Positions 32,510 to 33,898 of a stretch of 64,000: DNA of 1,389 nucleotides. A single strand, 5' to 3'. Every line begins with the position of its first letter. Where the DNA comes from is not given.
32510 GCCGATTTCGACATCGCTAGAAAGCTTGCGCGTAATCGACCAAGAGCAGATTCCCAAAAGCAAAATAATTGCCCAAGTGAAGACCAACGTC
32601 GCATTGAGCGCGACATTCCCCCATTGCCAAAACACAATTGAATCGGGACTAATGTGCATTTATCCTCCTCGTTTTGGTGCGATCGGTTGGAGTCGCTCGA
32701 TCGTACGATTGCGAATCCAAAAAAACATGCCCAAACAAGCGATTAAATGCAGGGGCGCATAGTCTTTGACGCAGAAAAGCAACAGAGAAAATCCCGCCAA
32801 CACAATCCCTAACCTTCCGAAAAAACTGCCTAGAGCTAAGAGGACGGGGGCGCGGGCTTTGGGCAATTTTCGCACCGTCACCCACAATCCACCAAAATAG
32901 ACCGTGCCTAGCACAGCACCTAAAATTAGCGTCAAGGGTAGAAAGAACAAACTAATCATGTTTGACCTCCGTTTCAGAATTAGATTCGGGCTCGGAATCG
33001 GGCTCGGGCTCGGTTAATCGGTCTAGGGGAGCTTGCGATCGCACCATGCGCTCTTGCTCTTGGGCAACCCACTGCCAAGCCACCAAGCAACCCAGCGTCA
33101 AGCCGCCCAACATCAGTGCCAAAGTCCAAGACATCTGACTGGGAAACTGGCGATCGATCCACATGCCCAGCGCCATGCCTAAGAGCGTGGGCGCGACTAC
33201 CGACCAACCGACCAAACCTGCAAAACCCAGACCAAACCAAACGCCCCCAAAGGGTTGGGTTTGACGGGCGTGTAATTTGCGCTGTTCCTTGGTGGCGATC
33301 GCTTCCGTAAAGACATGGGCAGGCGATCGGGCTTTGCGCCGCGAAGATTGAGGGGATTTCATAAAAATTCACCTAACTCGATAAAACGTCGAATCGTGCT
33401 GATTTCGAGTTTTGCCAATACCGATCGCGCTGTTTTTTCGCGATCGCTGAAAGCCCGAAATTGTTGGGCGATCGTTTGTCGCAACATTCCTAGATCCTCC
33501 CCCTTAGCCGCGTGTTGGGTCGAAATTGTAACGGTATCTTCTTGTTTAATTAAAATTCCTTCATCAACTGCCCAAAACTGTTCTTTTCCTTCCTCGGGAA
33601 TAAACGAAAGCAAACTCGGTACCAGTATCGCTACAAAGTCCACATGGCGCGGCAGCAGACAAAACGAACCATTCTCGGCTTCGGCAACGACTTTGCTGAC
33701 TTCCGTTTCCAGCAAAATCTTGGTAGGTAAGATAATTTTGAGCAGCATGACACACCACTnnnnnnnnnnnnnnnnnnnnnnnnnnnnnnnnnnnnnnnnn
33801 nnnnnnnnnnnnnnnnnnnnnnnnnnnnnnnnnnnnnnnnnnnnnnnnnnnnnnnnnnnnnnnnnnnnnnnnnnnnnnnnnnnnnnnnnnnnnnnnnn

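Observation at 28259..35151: Complete N-ATPase (putatively Na+-translocating F-type) operon: atpD-C-Q-R-B-E-F-A-G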

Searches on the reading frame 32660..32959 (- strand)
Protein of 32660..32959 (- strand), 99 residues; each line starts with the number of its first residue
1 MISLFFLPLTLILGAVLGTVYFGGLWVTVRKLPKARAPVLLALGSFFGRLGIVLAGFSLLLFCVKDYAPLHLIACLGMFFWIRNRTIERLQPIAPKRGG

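Call 3: search_protein_families(library=ncbifam, proteins=[window:32660-32959:-], max_evalue=0.01)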
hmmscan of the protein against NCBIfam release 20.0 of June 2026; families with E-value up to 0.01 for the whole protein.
window:32660-32959:- (99 aa): 1 family
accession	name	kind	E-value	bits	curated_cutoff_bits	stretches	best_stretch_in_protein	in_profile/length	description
TIGR03165.1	F1F0_chp_2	hypoth_equivalog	3.4e-17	62.6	55.5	1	9-87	5-79/83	F1/F0 ATPase, Methanosarcina type, subunit 2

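Call 4: search_protein_families(library=pfam, proteins=[window:32660-32959:-], max_evalue=0.01)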
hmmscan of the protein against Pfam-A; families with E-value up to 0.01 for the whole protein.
window:32660-32959:- (99 aa): 1 family
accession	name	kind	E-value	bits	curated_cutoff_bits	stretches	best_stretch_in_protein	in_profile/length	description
PF12966.13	AtpR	-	1.5e-16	61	26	1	9-90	5-82/86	N-ATPase, AtpR subunit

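Call 18: search_solved_structures(query=window:32660-32959:-, max_evalue=10)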
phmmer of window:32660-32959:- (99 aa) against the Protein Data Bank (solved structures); distinct sequences matched with E-value up to 10: 5.
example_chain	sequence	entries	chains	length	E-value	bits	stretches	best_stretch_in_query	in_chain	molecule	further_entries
8c1p_E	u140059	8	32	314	0.37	14.6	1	19-52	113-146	Voltage-dependent calcium channel gamma-3 subunit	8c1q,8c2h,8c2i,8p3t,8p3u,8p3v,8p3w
8vhv_A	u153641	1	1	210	1.2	13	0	19-52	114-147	Voltage-dependent calcium channel gamma-2 subunit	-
9p9b_H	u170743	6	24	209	1.7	12.5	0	19-52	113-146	Voltage-dependent calcium channel gamma-2 subunit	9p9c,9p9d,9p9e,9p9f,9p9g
6sqg_A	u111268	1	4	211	5.5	10.8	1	12-81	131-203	viral rhodopsin OLPVRII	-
6sqg_E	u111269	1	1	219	6.5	10.6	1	12-82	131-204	viral rhodopsin OLPVRII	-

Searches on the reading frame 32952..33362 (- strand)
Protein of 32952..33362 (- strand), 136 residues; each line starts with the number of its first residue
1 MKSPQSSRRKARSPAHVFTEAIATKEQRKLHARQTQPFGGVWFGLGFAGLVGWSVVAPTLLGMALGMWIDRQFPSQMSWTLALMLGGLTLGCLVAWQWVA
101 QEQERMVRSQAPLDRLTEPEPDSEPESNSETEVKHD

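Call 3: search_protein_families(library=ncbifam, proteins=[window:32952-33362:-], max_evalue=0.01)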
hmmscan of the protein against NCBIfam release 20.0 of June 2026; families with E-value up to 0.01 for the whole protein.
window:32952-33362:- (136 aa): 1 family
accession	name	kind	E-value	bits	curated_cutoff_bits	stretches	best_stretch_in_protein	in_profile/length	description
TIGR02230.1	ATPase_gene1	hypoth_equivalog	6.1e-32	109.9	46.7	1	12-102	10-99/100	putative F0F1-ATPase subunit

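Call 4: search_protein_families(library=pfam, proteins=[window:32952-33362:-], max_evalue=0.01)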
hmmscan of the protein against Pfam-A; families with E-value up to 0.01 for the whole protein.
window:32952-33362:- (136 aa): 3 families
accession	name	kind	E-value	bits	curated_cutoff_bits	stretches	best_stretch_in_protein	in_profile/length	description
PF09527.15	ATPase_gene1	-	7.1e-13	48.8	26.6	1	45-98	1-54/54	Putative F0F1-ATPase subunit Ca2+/Mg2+ transporter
PF18920.5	DUF5671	-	0.0026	18.1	28.4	1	42-103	4-69/132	Domain of unknown function (DUF5671)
PF20177.3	DUF6542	-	0.0031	17.9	27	1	49-101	1-50/123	Domain of unknown function (DUF6542)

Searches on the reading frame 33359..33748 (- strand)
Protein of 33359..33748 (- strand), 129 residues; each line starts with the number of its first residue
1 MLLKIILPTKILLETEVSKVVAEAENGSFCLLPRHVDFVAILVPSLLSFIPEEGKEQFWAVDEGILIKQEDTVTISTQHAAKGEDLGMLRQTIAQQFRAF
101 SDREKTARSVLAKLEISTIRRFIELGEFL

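Call 3: search_protein_families(library=ncbifam, proteins=[window:33359-33748:-], max_evalue=0.01)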
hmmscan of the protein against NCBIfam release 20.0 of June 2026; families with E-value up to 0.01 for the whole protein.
window:33359-33748:- (129 aa): 16 families
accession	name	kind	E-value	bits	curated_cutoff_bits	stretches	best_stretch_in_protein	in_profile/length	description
NF004871.0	PRK06228.1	equivalog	2.3e-45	153.7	135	1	1-125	5-130/133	F0F1 ATP synthase subunit epsilon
TIGR03166.1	alt_F1F0_F1_eps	hypoth_equivalog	7.7e-41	138.8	100.1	1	3-122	2-122/122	alternate F1F0 ATPase, F1 subunit epsilon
NF009981.0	PRK13447.1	equivalog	7e-24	84.2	160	1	2-123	6-129/151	F0F1 ATP synthase subunit epsilon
NF009984.0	PRK13450.1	equivalog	6.4e-13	48.8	164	1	3-98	7-101/133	F0F1 ATP synthase subunit epsilon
TIGR01216.1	ATP_synt_epsi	equivalog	2.8e-11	43.5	67.25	1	3-99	4-102/130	ATP synthase F1 subunit epsilon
NF009980.0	PRK13446.1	equivalog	4.4e-11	42.8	129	1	2-96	6-99/136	F0F1 ATP synthase subunit epsilon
NF009979.0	PRK13444.1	equivalog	8.2e-10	39.1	163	1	3-88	8-92/127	F0F1 ATP synthase subunit epsilon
NF001846.0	PRK00571.1-3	equivalog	2e-09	37.7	132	1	2-99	5-101/137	F0F1 ATP synthase subunit epsilon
NF001847.0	PRK00571.1-4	equivalog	5.4e-09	35.9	135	1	9-95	12-98/139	F0F1 ATP synthase subunit epsilon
NF011322.0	PRK14735.1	equivalog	9.7e-08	32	202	1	3-123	5-124/139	F0F1 ATP synthase subunit epsilon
NF009977.0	PRK13442.1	equivalog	3.8e-07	30.2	80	1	8-86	13-91/102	F0F1 ATP synthase subunit epsilon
NF009985.0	PRK13451.1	equivalog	7.1e-06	26.1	112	1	1-86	1-85/101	F0F1 ATP synthase subunit epsilon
NF001851.0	PRK00571.2-4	equivalog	7.6e-06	26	131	1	5-102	9-108/135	F0F1 ATP synthase subunit epsilon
NF009982.0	PRK13448.1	equivalog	0.00015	21.9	146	1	4-95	7-99/135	F0F1 ATP synthase subunit epsilon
NF002403.0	PRK01474.1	equivalog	0.00028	21.3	131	1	2-49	6-53/112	F0F1 ATP synthase subunit epsilon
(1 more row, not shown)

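Call 4: search_protein_families(library=pfam, proteins=[window:33359-33748:-], max_evalue=0.01)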
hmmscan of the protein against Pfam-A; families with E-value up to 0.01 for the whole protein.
window:33359-33748:- (129 aa): 1 family
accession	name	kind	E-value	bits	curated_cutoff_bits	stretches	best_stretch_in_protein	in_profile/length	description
PF02823.21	ATP-synt_DE_N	-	4.1e-18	65.6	27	1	3-80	3-80/80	ATP synthase, Delta/Epsilon chain, beta-sandwich domain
